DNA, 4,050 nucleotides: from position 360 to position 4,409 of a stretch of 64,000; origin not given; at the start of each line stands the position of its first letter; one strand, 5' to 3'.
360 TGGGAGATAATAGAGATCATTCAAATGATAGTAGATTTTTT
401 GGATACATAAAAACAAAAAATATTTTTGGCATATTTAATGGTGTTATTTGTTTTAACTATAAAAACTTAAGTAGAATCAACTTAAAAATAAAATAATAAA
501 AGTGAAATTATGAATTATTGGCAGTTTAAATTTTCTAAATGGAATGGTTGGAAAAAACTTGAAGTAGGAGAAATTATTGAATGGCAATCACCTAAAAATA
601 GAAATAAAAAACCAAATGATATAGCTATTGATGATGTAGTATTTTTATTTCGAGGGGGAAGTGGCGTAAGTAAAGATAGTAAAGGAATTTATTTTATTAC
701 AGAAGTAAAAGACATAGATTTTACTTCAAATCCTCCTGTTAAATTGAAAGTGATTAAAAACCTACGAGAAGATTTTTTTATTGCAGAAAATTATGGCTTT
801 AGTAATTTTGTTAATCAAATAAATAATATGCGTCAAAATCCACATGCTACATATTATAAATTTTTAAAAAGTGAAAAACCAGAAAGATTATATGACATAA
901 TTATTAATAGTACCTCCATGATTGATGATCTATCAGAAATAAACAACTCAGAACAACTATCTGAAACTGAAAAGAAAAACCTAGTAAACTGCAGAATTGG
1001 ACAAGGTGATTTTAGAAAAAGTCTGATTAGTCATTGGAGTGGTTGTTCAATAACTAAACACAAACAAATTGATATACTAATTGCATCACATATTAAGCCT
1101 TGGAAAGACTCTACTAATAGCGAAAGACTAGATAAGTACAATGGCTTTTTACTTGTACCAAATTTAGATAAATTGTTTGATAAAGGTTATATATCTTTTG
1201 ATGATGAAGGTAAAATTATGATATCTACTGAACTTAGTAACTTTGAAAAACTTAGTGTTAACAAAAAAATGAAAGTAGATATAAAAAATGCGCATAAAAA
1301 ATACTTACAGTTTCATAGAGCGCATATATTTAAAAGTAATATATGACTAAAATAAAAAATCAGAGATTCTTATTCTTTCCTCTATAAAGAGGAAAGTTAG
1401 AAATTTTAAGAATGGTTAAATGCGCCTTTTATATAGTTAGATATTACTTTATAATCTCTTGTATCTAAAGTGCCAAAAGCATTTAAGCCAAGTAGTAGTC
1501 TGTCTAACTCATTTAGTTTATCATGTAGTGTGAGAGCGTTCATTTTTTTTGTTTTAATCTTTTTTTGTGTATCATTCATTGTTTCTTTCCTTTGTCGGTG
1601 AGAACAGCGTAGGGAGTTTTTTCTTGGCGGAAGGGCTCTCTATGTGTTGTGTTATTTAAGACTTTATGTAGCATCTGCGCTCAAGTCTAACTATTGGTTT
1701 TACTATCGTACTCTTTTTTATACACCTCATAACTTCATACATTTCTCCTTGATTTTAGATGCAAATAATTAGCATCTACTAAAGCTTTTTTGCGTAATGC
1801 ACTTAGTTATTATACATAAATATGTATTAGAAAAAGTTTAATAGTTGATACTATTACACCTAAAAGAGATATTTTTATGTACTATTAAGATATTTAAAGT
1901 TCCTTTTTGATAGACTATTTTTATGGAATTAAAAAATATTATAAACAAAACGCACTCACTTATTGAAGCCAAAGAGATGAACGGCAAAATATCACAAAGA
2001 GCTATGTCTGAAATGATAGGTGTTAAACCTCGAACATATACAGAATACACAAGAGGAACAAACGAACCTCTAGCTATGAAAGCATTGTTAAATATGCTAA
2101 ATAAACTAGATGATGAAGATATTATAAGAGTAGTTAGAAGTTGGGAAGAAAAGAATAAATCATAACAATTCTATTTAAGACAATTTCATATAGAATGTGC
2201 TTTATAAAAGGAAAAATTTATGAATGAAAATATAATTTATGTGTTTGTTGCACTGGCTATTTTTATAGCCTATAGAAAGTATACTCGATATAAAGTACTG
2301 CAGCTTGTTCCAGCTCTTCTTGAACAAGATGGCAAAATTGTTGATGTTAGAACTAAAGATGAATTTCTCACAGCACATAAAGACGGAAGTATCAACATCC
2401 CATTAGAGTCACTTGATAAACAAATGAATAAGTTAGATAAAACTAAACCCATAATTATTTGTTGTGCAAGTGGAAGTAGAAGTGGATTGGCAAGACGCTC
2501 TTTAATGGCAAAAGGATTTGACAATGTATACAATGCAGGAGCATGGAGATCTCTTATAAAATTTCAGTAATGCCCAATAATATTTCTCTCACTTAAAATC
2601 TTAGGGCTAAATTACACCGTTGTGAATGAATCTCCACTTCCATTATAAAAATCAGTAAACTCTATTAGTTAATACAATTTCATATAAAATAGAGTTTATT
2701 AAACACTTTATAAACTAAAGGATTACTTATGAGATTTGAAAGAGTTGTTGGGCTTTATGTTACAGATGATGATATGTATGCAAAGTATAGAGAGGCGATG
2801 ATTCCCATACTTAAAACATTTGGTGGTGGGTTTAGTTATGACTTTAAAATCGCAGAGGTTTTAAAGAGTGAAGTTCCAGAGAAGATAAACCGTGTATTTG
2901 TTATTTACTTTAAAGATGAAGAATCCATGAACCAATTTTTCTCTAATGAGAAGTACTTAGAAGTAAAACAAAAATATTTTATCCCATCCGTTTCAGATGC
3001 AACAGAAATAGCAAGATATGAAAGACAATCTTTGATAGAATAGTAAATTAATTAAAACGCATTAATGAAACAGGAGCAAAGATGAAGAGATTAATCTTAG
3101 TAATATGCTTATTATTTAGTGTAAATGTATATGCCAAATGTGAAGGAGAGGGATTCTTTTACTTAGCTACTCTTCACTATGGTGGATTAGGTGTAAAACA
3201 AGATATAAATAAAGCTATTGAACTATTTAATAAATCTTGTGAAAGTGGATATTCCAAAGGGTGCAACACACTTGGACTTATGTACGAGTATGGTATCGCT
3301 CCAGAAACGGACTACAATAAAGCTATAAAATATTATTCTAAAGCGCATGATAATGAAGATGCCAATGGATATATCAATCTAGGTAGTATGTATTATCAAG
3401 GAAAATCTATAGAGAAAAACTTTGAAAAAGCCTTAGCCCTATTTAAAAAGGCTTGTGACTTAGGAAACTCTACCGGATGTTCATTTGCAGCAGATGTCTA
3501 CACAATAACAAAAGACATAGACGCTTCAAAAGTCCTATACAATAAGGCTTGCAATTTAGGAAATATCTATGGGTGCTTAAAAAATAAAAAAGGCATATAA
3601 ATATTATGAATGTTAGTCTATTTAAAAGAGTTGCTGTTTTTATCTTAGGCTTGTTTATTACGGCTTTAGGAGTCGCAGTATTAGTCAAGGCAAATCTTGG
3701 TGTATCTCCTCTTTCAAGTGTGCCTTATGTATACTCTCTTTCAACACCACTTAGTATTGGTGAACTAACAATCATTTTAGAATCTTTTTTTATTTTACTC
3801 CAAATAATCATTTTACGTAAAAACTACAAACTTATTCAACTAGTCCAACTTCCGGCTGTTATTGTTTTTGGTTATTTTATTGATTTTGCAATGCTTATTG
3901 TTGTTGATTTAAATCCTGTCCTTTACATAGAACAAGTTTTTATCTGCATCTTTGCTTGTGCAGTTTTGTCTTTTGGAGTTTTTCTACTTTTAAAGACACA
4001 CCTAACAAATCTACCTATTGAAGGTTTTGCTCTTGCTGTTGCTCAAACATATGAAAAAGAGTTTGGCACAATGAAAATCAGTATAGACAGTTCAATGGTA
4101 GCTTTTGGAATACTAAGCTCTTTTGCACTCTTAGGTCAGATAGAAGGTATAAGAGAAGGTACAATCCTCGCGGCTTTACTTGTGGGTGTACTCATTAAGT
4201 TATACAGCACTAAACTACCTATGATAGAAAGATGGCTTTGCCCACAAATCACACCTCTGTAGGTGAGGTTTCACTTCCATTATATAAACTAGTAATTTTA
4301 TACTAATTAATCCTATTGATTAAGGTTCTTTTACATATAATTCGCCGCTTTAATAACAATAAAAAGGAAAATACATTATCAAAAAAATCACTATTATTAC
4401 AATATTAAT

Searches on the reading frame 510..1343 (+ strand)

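Call 54: search_protein_families(library=pfam, proteins=[window:510-1343:+], max_evalue=0.0001)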
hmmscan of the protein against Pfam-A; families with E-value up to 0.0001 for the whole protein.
window:510-1343:+ (278 aa): 1 family
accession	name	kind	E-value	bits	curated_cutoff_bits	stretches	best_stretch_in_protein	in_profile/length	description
PF13391.12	HNH_2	-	1.3e-09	38.2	21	1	179-231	1-66/66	HNH endonuclease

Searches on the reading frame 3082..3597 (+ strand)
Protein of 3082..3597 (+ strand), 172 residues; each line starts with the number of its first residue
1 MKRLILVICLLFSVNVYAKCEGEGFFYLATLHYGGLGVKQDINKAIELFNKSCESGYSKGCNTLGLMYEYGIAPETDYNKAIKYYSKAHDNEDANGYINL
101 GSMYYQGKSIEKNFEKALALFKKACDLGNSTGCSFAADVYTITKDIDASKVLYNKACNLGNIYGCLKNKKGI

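Call 54: search_protein_families(library=pfam, proteins=[window:3082-3597:+], max_evalue=0.0001)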
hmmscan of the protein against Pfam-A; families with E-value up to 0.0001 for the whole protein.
window:3082-3597:+ (172 aa): 1 family
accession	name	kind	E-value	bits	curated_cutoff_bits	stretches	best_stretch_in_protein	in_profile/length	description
PF08238.18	Sel1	-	5.8e-28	96.7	30.7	3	96-129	3-36/36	Sel1 repeat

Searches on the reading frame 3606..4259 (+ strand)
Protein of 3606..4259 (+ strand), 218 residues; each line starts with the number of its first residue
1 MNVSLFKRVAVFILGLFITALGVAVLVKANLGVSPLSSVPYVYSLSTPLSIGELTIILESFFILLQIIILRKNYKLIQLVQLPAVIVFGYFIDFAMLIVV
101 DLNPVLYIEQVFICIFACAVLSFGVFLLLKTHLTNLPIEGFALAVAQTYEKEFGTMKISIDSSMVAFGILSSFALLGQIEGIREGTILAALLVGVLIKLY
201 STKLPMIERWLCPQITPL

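Call 54: search_protein_families(library=pfam, proteins=[window:3606-4259:+], max_evalue=0.0001)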
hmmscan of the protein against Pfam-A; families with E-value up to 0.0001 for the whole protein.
window:3606-4259:+ (218 aa): 1 family
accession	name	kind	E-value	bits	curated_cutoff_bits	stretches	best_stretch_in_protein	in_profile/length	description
PF19700.5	DUF6198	-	5.6e-15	56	27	1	11-200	13-201/217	Family of unknown function (DUF6198)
